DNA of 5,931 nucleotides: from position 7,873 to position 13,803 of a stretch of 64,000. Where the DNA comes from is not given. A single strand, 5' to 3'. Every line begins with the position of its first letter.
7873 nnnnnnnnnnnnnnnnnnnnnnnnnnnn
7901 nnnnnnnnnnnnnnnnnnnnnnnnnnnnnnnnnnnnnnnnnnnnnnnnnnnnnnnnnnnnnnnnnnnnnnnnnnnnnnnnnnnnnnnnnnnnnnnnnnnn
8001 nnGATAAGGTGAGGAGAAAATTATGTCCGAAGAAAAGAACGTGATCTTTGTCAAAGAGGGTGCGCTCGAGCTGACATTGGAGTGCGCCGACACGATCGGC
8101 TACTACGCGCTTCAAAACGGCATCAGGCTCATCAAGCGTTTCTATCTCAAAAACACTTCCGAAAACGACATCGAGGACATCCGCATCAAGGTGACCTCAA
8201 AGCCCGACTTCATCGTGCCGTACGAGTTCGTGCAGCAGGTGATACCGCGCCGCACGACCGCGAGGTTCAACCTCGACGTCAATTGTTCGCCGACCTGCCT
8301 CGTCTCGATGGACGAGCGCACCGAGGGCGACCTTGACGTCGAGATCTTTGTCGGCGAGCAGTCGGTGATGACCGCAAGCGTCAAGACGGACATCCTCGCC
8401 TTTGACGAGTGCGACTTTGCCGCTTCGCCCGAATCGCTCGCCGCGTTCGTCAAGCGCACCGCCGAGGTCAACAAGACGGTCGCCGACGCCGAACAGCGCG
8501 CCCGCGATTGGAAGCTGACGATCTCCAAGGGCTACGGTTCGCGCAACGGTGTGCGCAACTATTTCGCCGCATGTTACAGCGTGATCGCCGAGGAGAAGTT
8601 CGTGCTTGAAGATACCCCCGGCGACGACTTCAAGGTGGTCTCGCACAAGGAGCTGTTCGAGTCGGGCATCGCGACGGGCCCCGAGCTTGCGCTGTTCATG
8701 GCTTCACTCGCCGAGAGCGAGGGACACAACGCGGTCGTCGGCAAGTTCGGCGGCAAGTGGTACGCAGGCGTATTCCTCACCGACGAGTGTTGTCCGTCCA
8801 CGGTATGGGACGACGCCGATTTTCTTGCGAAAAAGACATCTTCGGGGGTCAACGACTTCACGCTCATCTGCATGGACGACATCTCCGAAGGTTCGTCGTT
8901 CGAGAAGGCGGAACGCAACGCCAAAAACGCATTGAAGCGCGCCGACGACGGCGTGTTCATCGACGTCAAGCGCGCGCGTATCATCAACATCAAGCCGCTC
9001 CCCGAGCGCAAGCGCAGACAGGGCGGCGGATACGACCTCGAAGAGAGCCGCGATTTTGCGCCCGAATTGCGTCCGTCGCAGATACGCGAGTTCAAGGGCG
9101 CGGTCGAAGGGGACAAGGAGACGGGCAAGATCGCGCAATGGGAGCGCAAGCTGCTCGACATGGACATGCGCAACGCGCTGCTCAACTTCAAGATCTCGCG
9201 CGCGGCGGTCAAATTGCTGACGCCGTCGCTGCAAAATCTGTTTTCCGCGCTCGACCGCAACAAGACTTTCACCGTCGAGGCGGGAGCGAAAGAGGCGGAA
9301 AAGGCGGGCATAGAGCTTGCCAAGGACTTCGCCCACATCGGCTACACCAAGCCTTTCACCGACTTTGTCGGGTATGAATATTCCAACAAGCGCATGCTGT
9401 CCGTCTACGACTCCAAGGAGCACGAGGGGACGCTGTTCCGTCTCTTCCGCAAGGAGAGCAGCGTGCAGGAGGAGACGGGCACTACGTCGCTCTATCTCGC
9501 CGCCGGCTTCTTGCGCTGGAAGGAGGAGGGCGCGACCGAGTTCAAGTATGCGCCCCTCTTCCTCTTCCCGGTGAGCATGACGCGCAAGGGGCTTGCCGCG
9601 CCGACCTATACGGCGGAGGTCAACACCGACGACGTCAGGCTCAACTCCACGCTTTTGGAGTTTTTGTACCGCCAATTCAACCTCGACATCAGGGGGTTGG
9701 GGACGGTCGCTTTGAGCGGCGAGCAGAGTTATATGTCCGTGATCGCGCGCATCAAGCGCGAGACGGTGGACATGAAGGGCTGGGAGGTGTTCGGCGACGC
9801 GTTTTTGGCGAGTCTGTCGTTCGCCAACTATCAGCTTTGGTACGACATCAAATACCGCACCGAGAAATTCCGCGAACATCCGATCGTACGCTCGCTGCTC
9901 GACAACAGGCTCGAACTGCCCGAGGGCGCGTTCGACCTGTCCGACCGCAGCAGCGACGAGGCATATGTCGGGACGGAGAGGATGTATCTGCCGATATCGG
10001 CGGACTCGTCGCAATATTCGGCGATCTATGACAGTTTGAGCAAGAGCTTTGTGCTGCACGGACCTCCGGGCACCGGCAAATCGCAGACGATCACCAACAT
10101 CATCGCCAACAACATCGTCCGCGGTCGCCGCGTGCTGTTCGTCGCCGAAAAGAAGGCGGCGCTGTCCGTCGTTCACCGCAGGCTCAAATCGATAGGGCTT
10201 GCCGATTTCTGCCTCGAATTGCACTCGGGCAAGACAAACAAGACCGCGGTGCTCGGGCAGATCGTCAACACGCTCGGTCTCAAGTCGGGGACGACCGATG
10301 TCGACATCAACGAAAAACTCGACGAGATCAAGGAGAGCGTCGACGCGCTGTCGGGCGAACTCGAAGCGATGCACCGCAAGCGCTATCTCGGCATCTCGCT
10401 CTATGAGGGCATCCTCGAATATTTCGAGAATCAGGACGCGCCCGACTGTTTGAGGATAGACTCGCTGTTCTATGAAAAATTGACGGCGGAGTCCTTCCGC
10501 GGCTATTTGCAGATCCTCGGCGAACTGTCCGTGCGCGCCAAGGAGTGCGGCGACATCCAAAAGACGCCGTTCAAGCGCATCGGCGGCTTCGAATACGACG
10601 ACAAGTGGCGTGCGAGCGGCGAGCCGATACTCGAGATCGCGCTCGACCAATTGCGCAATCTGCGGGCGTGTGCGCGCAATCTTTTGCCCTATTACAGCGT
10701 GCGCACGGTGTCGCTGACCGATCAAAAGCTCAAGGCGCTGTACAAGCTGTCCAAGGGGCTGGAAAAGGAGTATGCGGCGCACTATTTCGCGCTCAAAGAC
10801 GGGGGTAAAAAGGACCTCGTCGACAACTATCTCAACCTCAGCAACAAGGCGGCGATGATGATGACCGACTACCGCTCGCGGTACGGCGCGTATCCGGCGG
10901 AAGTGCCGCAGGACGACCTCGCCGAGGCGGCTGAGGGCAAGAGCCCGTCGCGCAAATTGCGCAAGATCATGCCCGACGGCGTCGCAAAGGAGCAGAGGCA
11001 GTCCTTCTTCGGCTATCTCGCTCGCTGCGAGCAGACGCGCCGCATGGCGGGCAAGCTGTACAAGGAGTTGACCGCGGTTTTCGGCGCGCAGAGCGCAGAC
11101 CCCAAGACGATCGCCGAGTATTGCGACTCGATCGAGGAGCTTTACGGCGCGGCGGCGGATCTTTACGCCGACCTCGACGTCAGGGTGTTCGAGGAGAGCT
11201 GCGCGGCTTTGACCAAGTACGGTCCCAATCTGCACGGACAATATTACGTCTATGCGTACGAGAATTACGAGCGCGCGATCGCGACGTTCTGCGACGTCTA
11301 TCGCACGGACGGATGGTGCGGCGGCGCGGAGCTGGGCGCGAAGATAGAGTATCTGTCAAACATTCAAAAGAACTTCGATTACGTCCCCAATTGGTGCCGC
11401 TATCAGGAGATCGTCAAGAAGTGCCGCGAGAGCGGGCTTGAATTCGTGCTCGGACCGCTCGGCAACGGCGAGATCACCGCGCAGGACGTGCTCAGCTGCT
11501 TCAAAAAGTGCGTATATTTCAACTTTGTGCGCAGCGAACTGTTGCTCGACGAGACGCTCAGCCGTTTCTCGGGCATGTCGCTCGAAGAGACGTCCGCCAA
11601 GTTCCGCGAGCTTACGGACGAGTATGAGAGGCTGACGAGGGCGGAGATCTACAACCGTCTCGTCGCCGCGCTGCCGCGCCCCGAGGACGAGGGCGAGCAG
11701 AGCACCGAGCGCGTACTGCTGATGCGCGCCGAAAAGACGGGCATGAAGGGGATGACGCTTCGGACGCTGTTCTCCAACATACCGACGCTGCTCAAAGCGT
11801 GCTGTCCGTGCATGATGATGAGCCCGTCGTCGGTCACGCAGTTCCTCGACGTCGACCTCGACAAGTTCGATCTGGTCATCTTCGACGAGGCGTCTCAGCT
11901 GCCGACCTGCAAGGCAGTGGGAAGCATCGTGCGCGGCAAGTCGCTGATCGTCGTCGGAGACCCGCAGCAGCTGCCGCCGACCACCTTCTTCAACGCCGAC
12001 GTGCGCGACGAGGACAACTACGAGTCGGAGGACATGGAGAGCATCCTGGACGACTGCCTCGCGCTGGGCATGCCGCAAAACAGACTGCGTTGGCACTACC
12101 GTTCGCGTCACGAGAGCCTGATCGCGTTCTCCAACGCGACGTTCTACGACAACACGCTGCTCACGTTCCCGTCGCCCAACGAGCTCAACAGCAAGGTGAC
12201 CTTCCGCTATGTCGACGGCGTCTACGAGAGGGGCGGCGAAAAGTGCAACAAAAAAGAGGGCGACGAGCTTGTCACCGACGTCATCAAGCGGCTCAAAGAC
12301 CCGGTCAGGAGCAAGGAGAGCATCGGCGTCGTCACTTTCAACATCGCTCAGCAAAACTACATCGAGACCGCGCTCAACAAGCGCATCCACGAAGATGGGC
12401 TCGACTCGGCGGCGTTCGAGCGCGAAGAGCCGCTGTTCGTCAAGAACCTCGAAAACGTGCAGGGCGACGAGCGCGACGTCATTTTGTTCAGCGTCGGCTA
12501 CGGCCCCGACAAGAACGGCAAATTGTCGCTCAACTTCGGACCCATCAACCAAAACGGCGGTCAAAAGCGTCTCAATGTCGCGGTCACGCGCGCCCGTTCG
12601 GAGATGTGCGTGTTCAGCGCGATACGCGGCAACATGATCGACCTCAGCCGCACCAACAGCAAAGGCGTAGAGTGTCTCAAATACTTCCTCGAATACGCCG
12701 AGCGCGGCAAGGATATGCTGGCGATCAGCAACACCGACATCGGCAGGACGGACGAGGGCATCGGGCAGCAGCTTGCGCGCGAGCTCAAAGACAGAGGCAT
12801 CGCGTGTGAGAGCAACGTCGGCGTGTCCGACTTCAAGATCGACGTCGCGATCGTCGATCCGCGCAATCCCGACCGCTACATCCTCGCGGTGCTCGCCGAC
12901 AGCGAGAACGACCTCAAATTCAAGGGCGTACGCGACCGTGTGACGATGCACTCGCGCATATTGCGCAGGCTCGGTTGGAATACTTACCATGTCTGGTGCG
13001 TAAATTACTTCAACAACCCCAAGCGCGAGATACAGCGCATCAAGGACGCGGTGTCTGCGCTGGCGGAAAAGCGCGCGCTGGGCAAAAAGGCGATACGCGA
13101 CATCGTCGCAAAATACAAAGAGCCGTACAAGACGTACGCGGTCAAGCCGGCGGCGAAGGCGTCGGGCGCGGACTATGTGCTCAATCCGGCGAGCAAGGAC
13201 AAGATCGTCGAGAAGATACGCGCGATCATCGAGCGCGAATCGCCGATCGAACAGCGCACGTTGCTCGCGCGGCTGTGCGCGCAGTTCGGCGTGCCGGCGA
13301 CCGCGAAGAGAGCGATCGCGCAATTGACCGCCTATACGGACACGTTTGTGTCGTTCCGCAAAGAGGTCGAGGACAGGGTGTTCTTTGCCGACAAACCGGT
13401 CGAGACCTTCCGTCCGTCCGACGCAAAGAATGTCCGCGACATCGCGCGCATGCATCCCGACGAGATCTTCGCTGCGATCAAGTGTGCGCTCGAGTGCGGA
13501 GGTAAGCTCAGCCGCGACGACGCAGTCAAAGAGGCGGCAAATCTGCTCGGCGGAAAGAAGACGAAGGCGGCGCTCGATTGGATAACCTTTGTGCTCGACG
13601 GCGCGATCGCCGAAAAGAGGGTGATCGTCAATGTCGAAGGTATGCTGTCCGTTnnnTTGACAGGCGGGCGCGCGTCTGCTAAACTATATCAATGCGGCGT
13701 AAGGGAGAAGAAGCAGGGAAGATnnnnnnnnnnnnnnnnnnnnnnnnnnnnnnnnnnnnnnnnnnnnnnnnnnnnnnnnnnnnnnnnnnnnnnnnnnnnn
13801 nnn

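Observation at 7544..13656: ComEB-type deaminase tightly followed by a 1877-aa Upf1-like helicase with an endonuclease-fold domain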

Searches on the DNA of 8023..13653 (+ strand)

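Call 51: search_dna_similar(query=L089:5983-11874:+, collection=ecoli_genomes, mode=near, max_rows=10)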
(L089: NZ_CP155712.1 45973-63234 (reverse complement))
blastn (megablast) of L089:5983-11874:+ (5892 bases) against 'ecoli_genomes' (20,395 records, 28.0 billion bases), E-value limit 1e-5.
No match.
